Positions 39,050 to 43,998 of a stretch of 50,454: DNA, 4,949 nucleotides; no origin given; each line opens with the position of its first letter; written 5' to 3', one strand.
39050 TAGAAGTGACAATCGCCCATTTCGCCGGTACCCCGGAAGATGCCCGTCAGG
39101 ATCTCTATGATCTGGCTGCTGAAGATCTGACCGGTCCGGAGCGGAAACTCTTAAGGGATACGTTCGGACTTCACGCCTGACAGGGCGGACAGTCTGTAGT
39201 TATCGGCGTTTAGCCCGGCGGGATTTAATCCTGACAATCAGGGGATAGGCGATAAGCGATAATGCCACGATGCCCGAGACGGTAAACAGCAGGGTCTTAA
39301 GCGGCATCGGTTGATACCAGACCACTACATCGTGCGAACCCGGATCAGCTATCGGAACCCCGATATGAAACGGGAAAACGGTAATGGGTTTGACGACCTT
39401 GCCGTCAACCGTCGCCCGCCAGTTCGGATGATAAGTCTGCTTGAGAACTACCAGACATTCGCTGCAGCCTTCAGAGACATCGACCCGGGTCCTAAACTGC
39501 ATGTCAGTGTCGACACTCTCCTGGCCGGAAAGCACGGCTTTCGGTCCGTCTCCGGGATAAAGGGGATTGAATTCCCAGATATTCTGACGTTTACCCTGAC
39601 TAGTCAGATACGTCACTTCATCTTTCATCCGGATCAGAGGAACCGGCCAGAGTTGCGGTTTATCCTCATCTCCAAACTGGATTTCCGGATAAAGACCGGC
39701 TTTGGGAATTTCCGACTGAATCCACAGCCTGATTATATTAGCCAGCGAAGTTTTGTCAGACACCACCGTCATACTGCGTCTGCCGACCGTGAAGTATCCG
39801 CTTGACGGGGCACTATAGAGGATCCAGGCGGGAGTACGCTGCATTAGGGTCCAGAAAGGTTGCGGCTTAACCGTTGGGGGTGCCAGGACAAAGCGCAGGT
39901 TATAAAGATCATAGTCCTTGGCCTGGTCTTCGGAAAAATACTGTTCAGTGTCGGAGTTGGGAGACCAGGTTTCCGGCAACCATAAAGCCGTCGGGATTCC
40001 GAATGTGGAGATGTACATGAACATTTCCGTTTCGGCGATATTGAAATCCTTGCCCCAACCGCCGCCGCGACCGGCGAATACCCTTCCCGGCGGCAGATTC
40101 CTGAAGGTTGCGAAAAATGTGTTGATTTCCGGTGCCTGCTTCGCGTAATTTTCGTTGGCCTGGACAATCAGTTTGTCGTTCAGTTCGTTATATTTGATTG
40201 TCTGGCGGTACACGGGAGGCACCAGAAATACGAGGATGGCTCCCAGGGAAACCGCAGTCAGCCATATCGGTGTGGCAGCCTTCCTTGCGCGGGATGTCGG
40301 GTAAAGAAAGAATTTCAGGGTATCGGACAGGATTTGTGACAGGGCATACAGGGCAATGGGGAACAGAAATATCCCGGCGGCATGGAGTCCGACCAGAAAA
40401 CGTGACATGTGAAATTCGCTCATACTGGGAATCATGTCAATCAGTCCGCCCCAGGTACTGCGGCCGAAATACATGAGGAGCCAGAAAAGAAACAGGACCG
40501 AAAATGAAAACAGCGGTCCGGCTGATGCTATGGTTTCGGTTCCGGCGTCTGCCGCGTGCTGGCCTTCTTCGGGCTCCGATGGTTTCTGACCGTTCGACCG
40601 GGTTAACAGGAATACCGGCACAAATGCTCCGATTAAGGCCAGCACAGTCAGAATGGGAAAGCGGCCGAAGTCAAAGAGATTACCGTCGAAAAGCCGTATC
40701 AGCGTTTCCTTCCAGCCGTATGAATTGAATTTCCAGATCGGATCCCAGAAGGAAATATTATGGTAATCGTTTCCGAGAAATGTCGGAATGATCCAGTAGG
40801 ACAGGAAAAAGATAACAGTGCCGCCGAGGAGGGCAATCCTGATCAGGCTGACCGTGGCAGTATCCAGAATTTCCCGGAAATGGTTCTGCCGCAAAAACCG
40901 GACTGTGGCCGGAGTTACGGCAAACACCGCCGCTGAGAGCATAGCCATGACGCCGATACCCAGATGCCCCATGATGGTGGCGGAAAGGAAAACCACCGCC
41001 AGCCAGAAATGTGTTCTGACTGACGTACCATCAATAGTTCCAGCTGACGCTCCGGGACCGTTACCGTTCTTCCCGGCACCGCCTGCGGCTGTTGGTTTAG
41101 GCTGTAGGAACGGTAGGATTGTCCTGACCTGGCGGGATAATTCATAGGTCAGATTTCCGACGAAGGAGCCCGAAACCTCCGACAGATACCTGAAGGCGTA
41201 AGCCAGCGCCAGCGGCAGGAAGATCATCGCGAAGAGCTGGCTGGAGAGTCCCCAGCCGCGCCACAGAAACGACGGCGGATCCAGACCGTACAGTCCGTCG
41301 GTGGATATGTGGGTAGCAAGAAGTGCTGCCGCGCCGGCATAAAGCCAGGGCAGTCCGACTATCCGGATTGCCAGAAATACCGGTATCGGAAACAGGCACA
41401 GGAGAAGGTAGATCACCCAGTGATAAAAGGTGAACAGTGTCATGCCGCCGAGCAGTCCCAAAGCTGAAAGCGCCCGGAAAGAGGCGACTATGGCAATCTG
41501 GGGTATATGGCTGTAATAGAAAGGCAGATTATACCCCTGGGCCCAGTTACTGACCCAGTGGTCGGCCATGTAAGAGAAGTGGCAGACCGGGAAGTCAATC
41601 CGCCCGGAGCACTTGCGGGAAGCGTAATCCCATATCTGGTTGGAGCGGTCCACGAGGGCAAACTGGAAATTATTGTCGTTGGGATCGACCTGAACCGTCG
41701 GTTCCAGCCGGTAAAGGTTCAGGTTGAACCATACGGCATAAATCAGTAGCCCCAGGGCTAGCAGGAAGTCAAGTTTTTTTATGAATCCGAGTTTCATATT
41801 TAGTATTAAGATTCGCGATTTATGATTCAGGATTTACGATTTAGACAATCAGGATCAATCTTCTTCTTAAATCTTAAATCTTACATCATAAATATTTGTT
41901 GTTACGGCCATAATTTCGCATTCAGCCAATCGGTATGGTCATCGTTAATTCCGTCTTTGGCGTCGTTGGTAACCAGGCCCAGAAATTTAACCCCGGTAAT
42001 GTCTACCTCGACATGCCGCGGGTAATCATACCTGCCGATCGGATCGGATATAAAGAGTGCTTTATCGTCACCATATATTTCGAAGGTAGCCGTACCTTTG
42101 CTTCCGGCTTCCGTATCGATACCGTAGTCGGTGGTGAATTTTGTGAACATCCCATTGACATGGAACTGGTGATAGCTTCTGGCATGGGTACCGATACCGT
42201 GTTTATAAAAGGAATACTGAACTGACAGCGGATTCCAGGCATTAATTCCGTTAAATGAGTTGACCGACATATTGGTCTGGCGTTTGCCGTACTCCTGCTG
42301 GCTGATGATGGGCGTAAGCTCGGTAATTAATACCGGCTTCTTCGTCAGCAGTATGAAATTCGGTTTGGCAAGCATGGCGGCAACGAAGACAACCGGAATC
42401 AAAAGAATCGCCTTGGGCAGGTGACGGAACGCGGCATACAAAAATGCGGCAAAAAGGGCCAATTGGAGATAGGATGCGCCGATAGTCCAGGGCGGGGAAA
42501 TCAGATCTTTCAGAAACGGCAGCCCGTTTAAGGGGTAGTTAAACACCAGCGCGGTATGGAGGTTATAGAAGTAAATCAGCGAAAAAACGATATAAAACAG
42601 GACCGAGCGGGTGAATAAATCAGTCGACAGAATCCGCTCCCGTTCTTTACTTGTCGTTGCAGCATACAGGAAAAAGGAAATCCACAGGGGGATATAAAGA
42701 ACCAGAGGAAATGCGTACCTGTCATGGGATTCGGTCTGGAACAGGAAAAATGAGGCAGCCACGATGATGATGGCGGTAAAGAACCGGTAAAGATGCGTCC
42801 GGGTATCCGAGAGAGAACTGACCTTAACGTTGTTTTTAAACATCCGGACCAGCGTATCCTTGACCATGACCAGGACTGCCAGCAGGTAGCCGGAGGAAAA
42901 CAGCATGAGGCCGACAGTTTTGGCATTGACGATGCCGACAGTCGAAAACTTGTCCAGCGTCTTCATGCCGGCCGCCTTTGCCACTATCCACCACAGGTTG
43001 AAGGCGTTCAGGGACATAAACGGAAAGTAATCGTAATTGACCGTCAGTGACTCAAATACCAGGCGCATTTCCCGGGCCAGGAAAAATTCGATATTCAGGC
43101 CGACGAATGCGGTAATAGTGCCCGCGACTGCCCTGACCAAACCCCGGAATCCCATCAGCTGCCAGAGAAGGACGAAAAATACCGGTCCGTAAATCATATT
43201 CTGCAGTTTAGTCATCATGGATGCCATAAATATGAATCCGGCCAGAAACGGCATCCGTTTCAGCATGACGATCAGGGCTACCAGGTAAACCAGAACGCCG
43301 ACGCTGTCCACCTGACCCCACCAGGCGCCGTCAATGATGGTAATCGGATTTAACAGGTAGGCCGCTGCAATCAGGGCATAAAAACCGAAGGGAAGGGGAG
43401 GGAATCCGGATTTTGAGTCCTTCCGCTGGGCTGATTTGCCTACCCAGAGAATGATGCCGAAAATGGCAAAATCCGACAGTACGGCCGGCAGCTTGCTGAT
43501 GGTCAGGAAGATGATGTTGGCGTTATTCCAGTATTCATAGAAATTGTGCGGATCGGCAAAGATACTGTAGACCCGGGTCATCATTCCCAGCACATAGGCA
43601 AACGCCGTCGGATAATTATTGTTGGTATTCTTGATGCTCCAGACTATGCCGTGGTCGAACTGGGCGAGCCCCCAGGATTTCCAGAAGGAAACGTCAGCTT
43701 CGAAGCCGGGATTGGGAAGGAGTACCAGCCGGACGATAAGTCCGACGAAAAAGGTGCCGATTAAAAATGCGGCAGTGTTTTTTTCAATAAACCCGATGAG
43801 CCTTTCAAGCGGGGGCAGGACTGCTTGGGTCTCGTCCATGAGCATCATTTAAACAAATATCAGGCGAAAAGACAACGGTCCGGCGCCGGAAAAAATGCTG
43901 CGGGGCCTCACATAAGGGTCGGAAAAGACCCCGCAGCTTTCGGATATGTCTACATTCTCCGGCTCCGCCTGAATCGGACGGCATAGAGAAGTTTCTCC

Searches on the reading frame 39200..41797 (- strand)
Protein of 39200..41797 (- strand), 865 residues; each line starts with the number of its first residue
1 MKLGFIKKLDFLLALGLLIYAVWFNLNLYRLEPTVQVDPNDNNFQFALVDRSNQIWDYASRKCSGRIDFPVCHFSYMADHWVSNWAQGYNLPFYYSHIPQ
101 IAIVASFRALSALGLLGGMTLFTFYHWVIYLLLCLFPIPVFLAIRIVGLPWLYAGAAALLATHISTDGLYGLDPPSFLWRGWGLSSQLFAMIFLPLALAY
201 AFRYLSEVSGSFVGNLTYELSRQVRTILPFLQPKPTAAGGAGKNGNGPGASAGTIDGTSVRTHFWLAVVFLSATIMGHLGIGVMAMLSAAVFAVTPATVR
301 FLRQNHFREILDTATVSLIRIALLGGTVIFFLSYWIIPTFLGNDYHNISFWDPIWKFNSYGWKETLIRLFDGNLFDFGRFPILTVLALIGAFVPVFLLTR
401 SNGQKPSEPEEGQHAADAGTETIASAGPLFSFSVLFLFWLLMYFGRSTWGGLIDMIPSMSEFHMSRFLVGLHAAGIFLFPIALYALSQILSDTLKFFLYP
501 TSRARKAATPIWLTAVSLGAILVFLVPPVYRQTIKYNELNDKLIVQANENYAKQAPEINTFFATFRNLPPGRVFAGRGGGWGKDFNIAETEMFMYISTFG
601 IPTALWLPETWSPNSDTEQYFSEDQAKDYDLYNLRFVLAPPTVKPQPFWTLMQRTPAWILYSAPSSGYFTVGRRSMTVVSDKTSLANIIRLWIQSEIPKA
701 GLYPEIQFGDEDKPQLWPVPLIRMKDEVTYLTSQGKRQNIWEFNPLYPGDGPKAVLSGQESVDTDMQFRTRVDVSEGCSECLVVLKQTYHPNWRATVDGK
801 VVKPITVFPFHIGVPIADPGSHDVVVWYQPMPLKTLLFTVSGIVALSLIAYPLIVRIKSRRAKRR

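Call 5: search_protein_families(library=pfam, proteins=[window:39200-41797:-], max_evalue=0.01)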
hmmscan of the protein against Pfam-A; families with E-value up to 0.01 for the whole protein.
window:39200-41797:- (865 aa): 1 family
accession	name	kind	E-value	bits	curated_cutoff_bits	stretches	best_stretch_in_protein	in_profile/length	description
PF09586.16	YfhO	-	0.00093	18.1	28.5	1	783-837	779-832/835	Bacterial membrane protein YfhO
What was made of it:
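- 39200..41797 (-): C9, YfhO-like GT-C (865 aa). Pfam YfhO 9e-4, below cutoff (call 5).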

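Call 10: search_protein_families(library=ncbifam, proteins=[window:39200-41797:-], max_evalue=1)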
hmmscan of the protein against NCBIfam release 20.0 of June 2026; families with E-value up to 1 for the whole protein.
window:39200-41797:- (865 aa): 0 families

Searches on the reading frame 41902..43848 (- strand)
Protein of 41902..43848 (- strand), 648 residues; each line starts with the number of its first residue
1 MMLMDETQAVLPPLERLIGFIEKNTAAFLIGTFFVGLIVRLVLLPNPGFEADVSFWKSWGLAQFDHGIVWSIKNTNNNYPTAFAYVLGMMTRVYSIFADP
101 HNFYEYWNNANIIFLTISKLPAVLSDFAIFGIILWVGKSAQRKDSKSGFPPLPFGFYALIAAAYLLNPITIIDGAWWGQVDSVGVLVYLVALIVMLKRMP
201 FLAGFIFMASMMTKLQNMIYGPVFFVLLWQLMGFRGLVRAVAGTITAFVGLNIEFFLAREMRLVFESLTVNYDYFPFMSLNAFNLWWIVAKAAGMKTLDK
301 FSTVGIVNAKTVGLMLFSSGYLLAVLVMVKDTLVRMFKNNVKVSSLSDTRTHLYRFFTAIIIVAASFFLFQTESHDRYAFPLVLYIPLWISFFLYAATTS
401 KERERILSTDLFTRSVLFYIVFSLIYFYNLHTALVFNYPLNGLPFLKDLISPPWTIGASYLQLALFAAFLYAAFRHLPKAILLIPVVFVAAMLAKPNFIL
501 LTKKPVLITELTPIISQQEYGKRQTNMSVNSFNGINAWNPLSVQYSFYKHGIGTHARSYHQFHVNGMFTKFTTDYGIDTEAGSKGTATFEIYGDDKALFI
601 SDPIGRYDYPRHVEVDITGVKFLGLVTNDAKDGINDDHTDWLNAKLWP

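Call 5: search_protein_families(library=pfam, proteins=[window:41902-43848:-], max_evalue=0.01)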
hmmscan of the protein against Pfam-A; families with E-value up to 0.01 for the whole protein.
window:41902-43848:- (648 aa): 1 family
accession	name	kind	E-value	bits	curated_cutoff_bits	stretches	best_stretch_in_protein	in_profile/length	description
PF08305.17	NPCBM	-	2.4e-33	115.5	23.9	1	509-646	6-136/137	NPCBM/NEW2 domain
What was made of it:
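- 41902..43848 (-): C10, GT87/ALG6-like GT-C core plus C-terminal NPCBM/CBM51 carbohydrate-binding module (648 aa). NPCBM 2.4e-33 (call 5).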

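Call 10: search_protein_families(library=ncbifam, proteins=[window:41902-43848:-], max_evalue=1)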
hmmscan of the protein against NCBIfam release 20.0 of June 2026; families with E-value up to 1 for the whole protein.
window:41902-43848:- (648 aa): 0 families

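Call 33: find_related_loci(query=A3, collection=metagenome_contigs, flank=10000)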
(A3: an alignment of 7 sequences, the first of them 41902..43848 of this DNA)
Query A3 (648 aa) in metagenome_contigs; peptide patterns used: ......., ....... (x = any residue, [..] = any of these).
600 stretches matched a pattern (row limit reached: there are more); 117 encode a relative of the query (tblastn E <= 1e-3); the best 80 are kept; 80 distinct loci.
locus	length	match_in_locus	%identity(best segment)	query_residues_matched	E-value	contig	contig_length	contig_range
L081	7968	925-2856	65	1-648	0e+0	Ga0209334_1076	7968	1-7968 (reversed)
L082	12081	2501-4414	56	14-648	0e+0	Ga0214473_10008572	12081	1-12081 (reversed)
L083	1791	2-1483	68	153-648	0e+0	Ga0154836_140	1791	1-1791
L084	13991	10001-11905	54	33-648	0e+0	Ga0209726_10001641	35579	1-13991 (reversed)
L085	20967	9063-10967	54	33-648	0e+0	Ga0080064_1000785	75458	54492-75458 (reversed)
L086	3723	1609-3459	52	33-648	0e+0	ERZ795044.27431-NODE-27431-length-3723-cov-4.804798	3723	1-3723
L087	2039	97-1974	53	23-648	0e+0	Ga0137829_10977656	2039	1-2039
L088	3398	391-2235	54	40-648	0e+0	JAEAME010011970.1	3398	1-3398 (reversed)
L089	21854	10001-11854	53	21-648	0e+0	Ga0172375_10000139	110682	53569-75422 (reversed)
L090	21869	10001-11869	52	27-648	0e+0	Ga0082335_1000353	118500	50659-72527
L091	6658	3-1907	53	14-648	0e+0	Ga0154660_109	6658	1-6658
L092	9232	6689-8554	54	29-648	0e+0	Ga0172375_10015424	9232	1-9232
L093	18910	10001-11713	54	22-648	0e+0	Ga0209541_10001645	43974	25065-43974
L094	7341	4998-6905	51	33-648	0e+0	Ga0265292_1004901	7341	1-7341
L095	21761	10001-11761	53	33-648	0e+0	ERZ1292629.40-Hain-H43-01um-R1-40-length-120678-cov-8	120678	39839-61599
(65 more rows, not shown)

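Call 37: search_solved_structures(query=A4, max_evalue=10)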
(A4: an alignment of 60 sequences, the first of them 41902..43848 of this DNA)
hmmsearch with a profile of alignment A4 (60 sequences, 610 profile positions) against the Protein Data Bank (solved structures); distinct sequences matched with E-value up to 10: 12.
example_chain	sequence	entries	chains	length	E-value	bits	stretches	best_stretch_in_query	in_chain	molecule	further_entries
7js4_A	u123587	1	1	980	1.2e-37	132.7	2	467-608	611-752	F5/8 type C domain protein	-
2vmg_A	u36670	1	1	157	2e-24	89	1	462-607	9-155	FIBRONECTIN TYPE III DOMAIN PROTEIN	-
2vmh_A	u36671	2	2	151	2.7e-24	88.6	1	464-607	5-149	FIBRONECTIN TYPE III DOMAIN PROTEIN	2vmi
7jrm_A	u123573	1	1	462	2.6e-16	62.3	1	463-607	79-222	F5/8 type C domain protein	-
7jrl_A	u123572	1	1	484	2.8e-16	62.1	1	463-607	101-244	F5/8 type C domain protein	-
8pvs_A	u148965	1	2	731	2.3e-12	49.2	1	502-605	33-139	Alpha-1,3-galactosidase B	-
2ygl_A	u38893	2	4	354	2e-09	39.5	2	507-566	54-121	BLOOD GROUP A-AND B-CLEAVING ENDO-BETA-GALACTOSIDASE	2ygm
2wy2_D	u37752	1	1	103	0.43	12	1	142-170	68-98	N,N'-DIACETYLCHITOBIOSE-SPECIFIC PHOSPHOTRANSFERASE ENZYME IIB COMPONENT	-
2wwv_D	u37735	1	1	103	0.44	12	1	142-170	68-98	N,N'-DIACETYLCHITOBIOSE-SPECIFIC PHOSPHOTRANSFERASE ENZYME IIB COMPONENT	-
1h9c_A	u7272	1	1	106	0.45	11.9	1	142-170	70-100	PTS SYSTEM, CHITOBIOSE-SPECIFIC IIB COMPONENT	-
1e2b_A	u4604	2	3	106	0.46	11.9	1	142-170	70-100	ENZYME IIB-CELLOBIOSE | ENZYME IIB OF THE CELLOBIOSE-SPECIFIC PHOSPHOTRANSFERASE SYSTEM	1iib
7mp7_A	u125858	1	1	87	1.2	10.6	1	523-583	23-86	Sb3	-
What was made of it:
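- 41902..43848 (-): PDB CBM51 2vmg 2e-24 (call 37).
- Glycan acceptor: C10 carries an NPCBM/CBM51 module (calls 5, 37). C10 has a glycan-binding CBM51/NPCBM module, which points to a carbohydrate acceptor (calls 5, 37).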

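Call 40: search_protein_families(library=pfam, alignment_id=A4, max_evalue=0.1)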
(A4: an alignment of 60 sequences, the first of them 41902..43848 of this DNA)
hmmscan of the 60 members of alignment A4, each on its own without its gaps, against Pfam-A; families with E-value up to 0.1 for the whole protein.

A. member 1, window:41902-43848:- (648 aa): 1 family
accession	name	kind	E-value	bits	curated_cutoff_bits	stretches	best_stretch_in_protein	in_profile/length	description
PF08305.17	NPCBM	-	2.4e-33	115.5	23.9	1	509-646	6-136/137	NPCBM/NEW2 domain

B. families by the number of members that match (of 60 scanned): 9 families
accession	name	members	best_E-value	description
PF08305.17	NPCBM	60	3.1e-38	NPCBM/NEW2 domain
PF09594.16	GT87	33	9.1e-06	Glycosyltransferase family 87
PF03155.21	Alg6_Alg8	6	4.5e-05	ALG6, ALG8 glycosyltransferase family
PF14853.12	Fis1_TPR_C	1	0.02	Fis1 C-terminal tetratricopeptide repeat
PF07850.20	Renin_r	1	0.022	Renin receptor-like transmembrane spanning segment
PF08570.15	DUF1761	1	0.036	Protein of unknown function (DUF1761)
PF07281.17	INSIG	1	0.037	Insulin-induced protein (INSIG)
PF05545.16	FixQ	1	0.046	Cbb3-type cytochrome oxidase component FixQ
PF14007.11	YtpI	1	0.073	YtpI-like protein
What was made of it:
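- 41902..43848 (-): 33/60 relatives hit GT87 and 6/60 hit Alg6_Alg8 (call 40).
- On GT87 / Alg6_Alg8 (for C10): 33/60 relatives hit GT87 (best 9e-6) and 6/60 hit Alg6_Alg8 (best 4.5e-5) (call 40).
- Closest known: Mycobacterial arabinogalactan/LAM assembly. Same: GT87 hits occur in the C10 family (call 40).
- GT87 and Alg6_Alg8 hits occur in 33 and 6 of 60 C10 relatives (call 40). The evidence comes from its relatives, and I did not check whether those hits pass the gathering score (call 40).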
